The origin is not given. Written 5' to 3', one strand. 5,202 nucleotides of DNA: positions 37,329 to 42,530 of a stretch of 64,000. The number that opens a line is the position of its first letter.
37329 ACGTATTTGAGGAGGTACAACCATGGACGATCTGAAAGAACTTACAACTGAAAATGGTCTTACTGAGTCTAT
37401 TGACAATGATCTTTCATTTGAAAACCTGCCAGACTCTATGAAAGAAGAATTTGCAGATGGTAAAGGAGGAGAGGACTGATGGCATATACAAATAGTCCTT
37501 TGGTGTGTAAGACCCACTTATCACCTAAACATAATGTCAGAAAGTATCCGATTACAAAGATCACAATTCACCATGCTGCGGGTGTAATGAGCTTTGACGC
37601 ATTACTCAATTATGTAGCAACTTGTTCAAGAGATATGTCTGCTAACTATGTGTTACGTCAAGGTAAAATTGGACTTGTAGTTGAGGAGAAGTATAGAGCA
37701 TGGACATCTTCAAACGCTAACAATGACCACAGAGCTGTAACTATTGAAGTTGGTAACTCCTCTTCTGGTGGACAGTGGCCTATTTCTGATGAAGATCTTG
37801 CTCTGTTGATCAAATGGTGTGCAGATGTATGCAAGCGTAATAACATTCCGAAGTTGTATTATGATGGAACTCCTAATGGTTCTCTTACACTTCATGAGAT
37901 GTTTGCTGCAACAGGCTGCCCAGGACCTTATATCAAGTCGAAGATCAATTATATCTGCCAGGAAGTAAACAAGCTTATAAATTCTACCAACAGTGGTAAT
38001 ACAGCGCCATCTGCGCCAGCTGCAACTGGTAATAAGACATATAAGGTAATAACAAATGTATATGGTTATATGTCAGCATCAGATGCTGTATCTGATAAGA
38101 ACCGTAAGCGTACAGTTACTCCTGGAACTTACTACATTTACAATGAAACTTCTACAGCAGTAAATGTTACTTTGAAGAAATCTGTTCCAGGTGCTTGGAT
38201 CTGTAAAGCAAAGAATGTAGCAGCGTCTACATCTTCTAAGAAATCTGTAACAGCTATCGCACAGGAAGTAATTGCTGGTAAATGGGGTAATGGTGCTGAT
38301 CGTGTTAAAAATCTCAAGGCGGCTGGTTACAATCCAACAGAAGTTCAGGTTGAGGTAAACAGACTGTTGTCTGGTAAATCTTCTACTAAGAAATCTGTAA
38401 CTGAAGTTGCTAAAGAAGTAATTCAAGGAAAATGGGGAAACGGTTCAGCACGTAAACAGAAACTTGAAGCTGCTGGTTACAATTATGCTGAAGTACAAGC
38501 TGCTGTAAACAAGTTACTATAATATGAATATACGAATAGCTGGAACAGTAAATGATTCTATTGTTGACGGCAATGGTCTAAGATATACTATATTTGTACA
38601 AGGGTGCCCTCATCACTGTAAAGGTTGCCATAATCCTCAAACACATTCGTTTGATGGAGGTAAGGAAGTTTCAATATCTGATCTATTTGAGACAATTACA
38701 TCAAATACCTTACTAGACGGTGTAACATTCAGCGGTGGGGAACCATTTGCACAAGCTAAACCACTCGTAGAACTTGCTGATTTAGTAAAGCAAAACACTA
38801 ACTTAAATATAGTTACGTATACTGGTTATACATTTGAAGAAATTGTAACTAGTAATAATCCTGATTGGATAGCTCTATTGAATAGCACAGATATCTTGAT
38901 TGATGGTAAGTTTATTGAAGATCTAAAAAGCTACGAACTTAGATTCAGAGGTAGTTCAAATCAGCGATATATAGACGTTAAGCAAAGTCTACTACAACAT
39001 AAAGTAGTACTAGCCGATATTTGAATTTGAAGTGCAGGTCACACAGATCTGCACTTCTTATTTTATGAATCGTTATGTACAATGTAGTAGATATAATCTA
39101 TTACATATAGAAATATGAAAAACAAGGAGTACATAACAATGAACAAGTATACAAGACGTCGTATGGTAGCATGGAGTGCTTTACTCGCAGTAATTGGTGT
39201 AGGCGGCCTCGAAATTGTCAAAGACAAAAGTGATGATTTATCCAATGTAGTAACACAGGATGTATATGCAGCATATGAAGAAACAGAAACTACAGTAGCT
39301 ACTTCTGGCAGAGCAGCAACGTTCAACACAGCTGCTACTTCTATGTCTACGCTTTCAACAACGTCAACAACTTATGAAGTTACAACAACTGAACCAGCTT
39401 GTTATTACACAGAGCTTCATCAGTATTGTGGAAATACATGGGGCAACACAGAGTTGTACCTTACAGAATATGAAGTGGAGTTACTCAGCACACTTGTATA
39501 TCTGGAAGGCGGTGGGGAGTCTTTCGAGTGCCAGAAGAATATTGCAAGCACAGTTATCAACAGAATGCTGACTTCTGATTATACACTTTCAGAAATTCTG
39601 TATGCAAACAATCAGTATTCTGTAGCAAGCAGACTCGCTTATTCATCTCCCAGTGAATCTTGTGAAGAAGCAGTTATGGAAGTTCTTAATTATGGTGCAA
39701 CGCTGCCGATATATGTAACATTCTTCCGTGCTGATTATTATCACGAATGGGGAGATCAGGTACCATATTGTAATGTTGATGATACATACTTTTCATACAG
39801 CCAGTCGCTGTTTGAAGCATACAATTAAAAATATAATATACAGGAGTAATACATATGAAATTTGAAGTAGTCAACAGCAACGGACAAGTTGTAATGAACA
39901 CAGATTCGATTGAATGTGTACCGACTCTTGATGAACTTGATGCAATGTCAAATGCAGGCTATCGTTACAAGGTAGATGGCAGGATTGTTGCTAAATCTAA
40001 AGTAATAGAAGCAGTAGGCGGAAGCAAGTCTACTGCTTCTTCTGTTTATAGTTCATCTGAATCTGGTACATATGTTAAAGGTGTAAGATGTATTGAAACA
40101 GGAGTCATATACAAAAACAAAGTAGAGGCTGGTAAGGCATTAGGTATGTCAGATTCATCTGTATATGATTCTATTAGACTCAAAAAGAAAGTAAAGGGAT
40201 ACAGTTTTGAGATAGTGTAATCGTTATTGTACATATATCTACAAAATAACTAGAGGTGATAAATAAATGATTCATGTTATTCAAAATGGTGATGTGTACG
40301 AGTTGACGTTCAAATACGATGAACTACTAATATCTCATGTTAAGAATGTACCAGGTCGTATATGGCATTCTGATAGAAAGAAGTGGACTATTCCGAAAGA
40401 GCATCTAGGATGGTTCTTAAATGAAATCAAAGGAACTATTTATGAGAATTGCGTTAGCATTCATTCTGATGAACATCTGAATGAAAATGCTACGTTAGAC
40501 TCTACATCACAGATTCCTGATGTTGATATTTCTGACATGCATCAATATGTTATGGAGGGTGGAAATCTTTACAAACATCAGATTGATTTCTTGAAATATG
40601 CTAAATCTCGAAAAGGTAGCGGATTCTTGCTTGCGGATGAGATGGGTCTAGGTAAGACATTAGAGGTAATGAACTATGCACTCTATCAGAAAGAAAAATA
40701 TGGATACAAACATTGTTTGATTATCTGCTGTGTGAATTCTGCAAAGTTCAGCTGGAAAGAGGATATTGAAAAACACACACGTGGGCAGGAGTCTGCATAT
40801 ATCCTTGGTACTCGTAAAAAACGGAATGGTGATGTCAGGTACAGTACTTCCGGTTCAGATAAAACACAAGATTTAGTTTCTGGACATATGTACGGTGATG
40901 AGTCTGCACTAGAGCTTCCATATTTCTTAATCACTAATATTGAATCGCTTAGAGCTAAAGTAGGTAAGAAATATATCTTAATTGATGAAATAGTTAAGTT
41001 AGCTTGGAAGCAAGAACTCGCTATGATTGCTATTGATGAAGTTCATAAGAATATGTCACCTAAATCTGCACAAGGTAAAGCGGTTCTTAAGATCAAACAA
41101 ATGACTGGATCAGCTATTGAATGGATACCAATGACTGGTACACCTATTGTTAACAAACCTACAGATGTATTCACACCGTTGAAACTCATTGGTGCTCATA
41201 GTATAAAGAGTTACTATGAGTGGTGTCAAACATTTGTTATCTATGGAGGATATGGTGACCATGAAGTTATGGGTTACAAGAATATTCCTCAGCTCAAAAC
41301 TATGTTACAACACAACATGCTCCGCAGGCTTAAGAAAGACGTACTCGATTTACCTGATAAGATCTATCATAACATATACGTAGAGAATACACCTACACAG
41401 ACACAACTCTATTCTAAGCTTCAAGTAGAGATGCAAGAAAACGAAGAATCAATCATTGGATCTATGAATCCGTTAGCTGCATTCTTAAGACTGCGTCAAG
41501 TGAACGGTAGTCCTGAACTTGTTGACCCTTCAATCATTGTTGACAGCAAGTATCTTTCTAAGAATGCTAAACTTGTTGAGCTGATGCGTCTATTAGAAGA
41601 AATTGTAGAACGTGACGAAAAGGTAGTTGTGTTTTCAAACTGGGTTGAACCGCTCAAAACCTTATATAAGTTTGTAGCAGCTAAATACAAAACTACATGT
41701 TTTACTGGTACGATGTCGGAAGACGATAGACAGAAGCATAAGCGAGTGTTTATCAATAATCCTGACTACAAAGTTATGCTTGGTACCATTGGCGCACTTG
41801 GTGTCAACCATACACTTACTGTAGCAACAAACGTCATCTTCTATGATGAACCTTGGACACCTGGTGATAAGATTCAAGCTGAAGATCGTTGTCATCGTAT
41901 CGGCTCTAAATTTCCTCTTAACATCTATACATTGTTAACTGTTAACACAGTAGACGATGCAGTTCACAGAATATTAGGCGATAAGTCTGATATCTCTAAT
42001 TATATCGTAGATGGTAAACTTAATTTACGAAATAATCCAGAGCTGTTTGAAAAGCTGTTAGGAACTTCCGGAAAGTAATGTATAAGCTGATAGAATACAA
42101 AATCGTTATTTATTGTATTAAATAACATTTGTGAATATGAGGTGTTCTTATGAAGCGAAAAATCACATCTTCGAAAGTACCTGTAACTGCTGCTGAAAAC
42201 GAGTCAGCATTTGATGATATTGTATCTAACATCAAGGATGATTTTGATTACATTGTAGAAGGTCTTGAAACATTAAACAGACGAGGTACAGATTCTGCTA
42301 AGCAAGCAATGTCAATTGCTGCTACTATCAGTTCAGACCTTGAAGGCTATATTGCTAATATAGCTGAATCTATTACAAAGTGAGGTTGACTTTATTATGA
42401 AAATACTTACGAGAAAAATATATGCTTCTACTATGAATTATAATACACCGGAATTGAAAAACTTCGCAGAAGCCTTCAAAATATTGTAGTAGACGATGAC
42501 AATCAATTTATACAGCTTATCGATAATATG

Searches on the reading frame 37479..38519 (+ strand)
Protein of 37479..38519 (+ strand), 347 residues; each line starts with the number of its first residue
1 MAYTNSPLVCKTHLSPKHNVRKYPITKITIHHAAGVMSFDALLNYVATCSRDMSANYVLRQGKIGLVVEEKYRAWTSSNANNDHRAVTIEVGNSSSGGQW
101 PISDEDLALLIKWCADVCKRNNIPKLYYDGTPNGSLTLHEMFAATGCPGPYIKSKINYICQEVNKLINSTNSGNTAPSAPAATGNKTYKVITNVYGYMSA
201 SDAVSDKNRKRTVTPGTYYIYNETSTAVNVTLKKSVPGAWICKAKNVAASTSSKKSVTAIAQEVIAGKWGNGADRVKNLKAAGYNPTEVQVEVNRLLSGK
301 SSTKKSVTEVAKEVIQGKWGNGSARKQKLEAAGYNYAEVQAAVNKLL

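Call 59: search_protein_families(library=pfam, proteins=[window:37479-38519:+], max_evalue=0.01)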
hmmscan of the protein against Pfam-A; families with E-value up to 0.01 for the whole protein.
window:37479-38519:+ (347 aa): 3 families
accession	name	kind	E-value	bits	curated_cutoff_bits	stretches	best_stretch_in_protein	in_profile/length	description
PF08230.16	CW_7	-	2.8e-39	133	25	2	309-347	2-40/40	CW_7 repeat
PF01510.30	Amidase_2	-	6.1e-14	52.9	26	1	23-150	3-131/131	N-acetylmuramoyl-L-alanine amidase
PF00458.25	WHEP-TRS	-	0.00056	20.3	32.5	0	274-305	10-41/53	WHEP-TRS domain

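Call 67: find_related_loci(query=window:37479-38519:+, collection=genome_contigs, flank=2000)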
Query window:37479-38519:+ (347 aa) in genome_contigs; peptide patterns used: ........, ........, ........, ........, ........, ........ (x = any residue, [..] = any of these).
106 stretches matched a pattern; 85 encode a relative of the query (tblastn E <= 1e-3); the best 80 are kept; 80 distinct loci.
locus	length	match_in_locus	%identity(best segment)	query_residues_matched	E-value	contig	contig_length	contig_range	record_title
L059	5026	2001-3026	75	1-347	2e-173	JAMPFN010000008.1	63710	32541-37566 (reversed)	MAG: Clostridium sp. isolate NALB_7861_8 Scaffold_#8__SCF_008___63710_bp, whole genome shotgun sequence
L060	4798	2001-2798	34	4-347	1e-38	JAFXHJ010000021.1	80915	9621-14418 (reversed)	MAG: Clostridia bacterium isolate RGIG6416 Sheep_Rectum-5__c846942, whole genome shotgun sequence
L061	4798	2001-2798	33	4-347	2e-38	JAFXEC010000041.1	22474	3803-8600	MAG: Clostridia bacterium isolate RGIG6332 Sheep_Rectum-3__c619376, whole genome shotgun sequence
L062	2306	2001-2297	65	250-347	1e-31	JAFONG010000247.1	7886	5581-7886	MAG: Erysipelotrichaceae bacterium isolate RGIG622 Dairy_cattle_Duodenum.Co__c2890818, whole genome shotgun sequence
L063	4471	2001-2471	57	236-347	2e-31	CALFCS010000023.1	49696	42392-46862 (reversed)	MAG TPA_asm: uncultured Lachnospiraceae bacterium isolate SRR2857969_bin.89_CONCOCT_v1.1_MAG genome assembly, contig: ER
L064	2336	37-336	65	249-347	2e-31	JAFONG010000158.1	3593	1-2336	MAG: Erysipelotrichaceae bacterium isolate RGIG622 Dairy_cattle_Duodenum.Co__c1568840, whole genome shotgun sequence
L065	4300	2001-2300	64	249-347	4e-30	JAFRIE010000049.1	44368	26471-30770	MAG: Erysipelotrichaceae bacterium isolate RGIG2492 Goat_Jejunum-3__c387496, whole genome shotgun sequence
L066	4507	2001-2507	61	252-347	4e-30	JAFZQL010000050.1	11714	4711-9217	MAG: Erysipelotrichaceae bacterium isolate RGIG8004 Water_buffalos_Rumen-1__c268633, whole genome shotgun sequence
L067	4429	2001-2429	47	210-347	8e-30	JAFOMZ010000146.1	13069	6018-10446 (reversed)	MAG: Solobacterium sp. isolate RGIG615 Dairy_cattle_Duodenum.Co__c1320102, whole genome shotgun sequence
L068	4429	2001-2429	47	210-347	1e-29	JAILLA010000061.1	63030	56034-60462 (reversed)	MAG: Solobacterium sp. isolate RUI216 k141_15121237_flag=0_multi=14.9955_len=63030, whole genome shotgun sequence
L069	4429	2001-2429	62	210-347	2e-29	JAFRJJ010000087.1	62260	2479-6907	MAG: Solobacterium sp. isolate RGIG2523 Goat_Jejunum-4__c242522, whole genome shotgun sequence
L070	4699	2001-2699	66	215-347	3e-29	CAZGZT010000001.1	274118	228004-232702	MAG TPA_asm: uncultured Solobacterium sp. isolate SRP278969_co2_690 genome assembly, contig: NODE_6_length_274118_cov_31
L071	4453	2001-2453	63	219-347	7e-29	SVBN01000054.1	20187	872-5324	MAG: Erysipelotrichaceae bacterium isolate SIG229 NODE_49627_length_20187_cov_2.033699, whole genome shotgun sequence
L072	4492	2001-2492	59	247-347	1e-28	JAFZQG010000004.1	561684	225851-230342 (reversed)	MAG: Erysipelotrichaceae bacterium isolate RGIG7999 Water_buffalos_Rumen-1__c47140, whole genome shotgun sequence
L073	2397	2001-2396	60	219-347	1e-28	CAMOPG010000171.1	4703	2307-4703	MAG: uncultured Erysipelotrichaceae bacterium isolate SRR873605_bin.2_metaWRAP_v1.3_MAG genome assembly, contig: NODE_63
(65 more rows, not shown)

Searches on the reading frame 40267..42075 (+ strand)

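Call 17: search_protein_families(library=phrogs, proteins=[window:40267-42075:+], max_evalue=0.00001)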
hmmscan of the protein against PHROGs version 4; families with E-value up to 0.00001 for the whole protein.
window:40267-42075:+ (603 aa): 4 families
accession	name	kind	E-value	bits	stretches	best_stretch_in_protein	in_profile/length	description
phrog_62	-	DNA, RNA and nucleotide metabolism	9.3e-96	322.7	1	32-596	652-1148/1881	DNA helicase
phrog_29996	-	unknown function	9.3e-27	94.4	1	252-581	839-1164/1189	-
phrog_21391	-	DNA, RNA and nucleotide metabolism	8.7e-08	30.7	1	448-544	1357-1453/2021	DNA helicase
phrog_23807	-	unknown function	8.8e-06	24.7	0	431-548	507-635/1053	-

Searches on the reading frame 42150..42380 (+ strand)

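Call 89: search_protein_families(library=pfam, proteins=[window:42150-42380:+], max_evalue=0.05)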
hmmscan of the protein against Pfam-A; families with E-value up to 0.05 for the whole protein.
window:42150-42380:+ (77 aa): 1 family
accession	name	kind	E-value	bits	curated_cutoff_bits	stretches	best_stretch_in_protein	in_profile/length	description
PF07464.16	ApoLp-III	-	0.016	15.8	36.3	1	22-77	21-76/146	Apolipophorin-III precursor (apoLp-III)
